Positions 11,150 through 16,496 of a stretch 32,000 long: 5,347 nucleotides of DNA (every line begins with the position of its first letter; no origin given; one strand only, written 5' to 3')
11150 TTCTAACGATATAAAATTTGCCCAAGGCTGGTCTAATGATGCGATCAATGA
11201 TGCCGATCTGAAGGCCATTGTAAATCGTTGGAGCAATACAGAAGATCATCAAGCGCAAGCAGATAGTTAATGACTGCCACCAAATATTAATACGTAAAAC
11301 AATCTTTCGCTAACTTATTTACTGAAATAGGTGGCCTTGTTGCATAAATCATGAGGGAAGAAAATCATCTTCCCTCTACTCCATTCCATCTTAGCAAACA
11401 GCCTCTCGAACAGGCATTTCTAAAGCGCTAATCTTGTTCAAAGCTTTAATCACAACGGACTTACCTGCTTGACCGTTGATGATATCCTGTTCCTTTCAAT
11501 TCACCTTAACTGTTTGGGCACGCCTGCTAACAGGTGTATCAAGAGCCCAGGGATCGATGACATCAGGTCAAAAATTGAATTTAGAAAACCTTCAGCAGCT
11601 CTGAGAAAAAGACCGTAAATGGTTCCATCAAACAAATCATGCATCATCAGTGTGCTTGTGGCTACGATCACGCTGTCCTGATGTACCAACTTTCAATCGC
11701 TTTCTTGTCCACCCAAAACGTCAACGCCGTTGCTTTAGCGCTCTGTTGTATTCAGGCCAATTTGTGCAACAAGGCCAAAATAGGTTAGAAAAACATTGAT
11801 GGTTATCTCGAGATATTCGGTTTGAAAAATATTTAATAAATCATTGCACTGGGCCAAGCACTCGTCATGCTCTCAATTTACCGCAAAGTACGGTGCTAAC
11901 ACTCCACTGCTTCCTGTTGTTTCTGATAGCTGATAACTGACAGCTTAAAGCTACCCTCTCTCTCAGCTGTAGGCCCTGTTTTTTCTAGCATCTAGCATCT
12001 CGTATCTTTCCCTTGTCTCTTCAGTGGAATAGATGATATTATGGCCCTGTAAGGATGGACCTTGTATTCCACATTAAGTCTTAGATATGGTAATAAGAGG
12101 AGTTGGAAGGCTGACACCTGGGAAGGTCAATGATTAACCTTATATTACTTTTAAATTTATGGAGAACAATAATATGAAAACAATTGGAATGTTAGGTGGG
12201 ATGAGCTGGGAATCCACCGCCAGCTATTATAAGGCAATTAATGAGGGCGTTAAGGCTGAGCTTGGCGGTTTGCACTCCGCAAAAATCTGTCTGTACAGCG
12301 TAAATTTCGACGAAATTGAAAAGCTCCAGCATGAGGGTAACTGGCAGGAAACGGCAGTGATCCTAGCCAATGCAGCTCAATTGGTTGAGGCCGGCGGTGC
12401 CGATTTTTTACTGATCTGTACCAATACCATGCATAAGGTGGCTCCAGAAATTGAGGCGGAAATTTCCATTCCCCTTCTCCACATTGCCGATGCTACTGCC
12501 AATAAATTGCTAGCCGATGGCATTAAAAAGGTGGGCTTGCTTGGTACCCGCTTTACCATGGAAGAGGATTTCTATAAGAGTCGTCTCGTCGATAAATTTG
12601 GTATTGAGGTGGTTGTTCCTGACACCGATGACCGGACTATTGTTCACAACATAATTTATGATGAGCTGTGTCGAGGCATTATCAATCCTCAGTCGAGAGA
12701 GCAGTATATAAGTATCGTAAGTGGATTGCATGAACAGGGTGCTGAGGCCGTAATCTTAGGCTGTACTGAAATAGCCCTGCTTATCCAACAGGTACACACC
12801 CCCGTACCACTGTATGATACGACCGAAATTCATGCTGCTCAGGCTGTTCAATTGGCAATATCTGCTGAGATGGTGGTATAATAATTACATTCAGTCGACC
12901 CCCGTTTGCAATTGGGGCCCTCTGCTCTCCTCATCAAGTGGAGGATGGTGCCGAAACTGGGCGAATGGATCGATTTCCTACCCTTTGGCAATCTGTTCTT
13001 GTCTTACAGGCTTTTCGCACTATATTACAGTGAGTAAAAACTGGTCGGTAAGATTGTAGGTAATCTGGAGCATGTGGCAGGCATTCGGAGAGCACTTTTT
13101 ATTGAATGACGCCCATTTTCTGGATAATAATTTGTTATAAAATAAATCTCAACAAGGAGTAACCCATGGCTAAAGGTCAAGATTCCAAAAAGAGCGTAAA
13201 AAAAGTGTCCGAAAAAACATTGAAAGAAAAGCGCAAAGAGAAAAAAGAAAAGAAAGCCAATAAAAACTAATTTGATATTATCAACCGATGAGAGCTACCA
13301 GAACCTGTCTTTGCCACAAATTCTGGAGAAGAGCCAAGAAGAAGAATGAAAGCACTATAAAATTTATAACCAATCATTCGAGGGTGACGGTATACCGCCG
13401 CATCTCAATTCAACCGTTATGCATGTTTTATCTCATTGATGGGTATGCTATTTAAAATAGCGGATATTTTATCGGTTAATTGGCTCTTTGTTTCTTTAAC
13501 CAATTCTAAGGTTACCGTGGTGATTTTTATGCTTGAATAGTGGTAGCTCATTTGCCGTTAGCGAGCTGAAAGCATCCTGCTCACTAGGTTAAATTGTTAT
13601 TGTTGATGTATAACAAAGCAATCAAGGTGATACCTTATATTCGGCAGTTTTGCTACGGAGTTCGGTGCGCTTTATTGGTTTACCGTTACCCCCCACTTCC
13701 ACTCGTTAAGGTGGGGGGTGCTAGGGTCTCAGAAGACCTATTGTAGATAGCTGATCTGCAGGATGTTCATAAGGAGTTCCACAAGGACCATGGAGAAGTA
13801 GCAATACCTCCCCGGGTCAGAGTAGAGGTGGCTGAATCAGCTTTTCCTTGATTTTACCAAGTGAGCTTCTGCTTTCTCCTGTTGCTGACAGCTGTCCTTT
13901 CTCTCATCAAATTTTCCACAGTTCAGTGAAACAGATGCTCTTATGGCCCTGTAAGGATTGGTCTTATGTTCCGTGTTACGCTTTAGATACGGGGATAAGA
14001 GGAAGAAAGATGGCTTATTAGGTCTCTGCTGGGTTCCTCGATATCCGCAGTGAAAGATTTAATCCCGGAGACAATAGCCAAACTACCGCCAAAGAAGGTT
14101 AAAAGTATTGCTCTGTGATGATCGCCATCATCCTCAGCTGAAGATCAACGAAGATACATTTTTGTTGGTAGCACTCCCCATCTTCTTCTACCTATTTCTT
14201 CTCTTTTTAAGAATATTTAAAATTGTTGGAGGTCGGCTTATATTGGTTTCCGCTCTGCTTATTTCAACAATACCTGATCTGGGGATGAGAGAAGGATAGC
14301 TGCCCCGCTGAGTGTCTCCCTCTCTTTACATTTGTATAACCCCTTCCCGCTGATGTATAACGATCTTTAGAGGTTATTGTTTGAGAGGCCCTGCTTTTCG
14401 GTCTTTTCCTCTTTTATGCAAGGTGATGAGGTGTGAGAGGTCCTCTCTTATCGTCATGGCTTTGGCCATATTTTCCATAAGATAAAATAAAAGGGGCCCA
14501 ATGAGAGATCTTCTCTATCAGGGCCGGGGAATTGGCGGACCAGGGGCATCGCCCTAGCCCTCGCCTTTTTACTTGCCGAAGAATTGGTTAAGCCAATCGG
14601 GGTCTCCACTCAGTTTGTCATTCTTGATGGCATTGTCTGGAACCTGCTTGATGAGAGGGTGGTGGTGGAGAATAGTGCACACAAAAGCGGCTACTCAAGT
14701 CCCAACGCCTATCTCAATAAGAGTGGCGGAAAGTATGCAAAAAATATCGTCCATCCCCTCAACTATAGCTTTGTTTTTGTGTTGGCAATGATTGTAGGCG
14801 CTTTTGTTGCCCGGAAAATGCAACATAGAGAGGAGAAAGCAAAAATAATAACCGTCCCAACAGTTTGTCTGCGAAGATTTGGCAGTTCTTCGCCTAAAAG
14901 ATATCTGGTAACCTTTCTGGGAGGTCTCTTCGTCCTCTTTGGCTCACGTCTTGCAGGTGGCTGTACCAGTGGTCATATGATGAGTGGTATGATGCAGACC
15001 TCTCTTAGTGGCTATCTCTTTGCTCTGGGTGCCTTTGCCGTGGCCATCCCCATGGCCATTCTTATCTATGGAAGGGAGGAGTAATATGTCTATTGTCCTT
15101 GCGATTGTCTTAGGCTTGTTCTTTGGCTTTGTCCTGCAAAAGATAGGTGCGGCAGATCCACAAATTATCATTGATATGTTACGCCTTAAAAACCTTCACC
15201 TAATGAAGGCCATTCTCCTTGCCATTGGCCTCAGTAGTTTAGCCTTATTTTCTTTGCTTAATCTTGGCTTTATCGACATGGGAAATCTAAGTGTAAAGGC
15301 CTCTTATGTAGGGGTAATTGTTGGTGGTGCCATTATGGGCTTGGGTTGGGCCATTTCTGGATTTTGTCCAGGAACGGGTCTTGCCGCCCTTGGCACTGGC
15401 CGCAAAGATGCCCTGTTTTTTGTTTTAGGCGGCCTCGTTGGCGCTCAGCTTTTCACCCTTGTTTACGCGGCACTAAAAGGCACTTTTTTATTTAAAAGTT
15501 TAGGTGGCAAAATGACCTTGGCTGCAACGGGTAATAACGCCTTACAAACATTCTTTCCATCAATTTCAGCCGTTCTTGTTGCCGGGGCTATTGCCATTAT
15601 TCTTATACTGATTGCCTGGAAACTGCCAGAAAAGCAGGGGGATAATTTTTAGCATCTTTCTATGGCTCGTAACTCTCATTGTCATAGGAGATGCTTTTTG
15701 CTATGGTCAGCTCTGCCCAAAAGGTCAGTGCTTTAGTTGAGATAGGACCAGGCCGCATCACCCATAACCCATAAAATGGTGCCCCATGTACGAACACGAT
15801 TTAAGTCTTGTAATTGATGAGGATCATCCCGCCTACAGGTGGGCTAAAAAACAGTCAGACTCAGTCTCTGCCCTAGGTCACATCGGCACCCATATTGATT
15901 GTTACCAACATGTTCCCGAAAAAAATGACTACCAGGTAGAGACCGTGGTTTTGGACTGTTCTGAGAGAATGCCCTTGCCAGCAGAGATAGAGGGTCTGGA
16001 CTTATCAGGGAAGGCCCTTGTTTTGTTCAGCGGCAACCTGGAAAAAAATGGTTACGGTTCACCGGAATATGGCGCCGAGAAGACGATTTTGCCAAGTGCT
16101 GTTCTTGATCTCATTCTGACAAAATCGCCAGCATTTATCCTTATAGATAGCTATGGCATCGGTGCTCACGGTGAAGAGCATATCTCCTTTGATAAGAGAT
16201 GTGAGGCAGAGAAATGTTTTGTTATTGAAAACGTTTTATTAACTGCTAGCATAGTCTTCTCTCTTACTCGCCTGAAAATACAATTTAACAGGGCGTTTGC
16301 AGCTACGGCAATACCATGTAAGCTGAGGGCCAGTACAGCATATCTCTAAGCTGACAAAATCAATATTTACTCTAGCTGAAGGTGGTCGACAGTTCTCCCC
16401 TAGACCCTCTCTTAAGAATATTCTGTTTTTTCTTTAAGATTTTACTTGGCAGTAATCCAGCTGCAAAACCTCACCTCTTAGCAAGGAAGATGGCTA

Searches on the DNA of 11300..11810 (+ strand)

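Call 97: search_dna_similar(query=window:11300-11810:+, collection=plasmids, mode=distant, max_rows=8, max_evalue=0.001)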
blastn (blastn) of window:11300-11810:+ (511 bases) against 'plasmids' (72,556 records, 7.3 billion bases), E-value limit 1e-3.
No match.

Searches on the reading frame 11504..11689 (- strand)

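Call 90: search_protein_families(library=pfam, proteins=[window:11504-11689:-], max_evalue=1)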
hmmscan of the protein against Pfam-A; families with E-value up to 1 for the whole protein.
window:11504-11689:- (62 aa): 1 family
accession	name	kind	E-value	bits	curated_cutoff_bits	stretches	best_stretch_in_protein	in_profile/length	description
PF13737.12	DDE_Tnp_1_5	-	0.039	14.8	28.1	1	23-44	46-67/112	Transposase DDE domain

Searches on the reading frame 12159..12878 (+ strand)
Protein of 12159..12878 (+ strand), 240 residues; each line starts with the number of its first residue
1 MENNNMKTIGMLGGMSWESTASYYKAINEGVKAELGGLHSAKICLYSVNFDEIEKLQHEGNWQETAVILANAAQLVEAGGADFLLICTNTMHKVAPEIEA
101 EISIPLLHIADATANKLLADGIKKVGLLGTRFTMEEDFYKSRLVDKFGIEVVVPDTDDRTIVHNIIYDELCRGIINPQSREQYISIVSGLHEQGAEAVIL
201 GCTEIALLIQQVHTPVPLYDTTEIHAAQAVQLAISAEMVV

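Call 22: search_protein_families(library=pfam, proteins=[window:12159-12878:+], max_evalue=0.0001)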
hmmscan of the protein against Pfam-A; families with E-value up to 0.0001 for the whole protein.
window:12159-12878:+ (240 aa): 1 family
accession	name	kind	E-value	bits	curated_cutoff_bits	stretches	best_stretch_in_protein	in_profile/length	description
PF01177.27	Asp_Glu_race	-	1.6e-46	159.2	31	1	12-229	1-211/211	Asp/Glu/Hydantoin racemase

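Call 81: search_protein_families(library=padloc, proteins=[window:12159-12878:+], max_evalue=0.00001)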
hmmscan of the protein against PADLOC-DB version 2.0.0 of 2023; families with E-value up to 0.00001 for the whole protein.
window:12159-12878:+ (240 aa): 0 families

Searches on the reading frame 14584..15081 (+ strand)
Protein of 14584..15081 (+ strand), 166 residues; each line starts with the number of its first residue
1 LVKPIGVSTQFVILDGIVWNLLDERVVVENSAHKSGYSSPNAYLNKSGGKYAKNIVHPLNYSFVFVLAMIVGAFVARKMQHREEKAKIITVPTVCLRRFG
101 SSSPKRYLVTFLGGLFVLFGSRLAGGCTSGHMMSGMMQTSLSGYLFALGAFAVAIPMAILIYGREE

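Call 22: search_protein_families(library=pfam, proteins=[window:14584-15081:+], max_evalue=0.0001)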
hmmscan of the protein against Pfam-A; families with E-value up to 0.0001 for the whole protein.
window:14584-15081:+ (166 aa): 1 family
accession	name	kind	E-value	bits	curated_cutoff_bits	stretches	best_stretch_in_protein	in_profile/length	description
PF04143.19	Sulf_transp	-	1.3e-13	51.6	27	1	57-152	225-306/310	Sulphur transport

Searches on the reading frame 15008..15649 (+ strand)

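Call 22: search_protein_families(library=pfam, proteins=[window:15008-15649:+], max_evalue=0.0001)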
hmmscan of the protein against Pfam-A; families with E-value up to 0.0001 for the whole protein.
window:15008-15649:+ (214 aa): 2 families
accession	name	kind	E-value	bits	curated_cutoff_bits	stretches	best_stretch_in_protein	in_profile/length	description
PF04143.19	Sulf_transp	-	5e-15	56.3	27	1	54-204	10-150/310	Sulphur transport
PF20398.3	DUF6691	-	5.8e-09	36.8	27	1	27-152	1-133/142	Family of unknown function (DUF6691)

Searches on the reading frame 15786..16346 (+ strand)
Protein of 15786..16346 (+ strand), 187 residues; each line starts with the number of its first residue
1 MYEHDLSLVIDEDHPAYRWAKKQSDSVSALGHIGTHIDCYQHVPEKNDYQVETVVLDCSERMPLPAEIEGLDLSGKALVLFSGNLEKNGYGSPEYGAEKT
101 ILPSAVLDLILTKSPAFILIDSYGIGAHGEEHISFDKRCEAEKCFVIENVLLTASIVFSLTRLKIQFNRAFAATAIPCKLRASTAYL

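Call 22: search_protein_families(library=pfam, proteins=[window:15786-16346:+], max_evalue=0.0001)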
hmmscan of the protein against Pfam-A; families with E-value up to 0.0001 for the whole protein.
window:15786-16346:+ (187 aa): 1 family
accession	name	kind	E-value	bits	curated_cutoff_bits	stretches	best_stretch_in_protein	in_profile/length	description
PF04199.19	Cyclase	-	1.3e-06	29.1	23.1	1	5-121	2-136/142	Putative cyclase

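Call 81: search_protein_families(library=padloc, proteins=[window:15786-16346:+], max_evalue=0.00001)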
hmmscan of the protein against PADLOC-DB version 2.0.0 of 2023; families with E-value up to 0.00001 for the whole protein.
window:15786-16346:+ (187 aa): 0 families
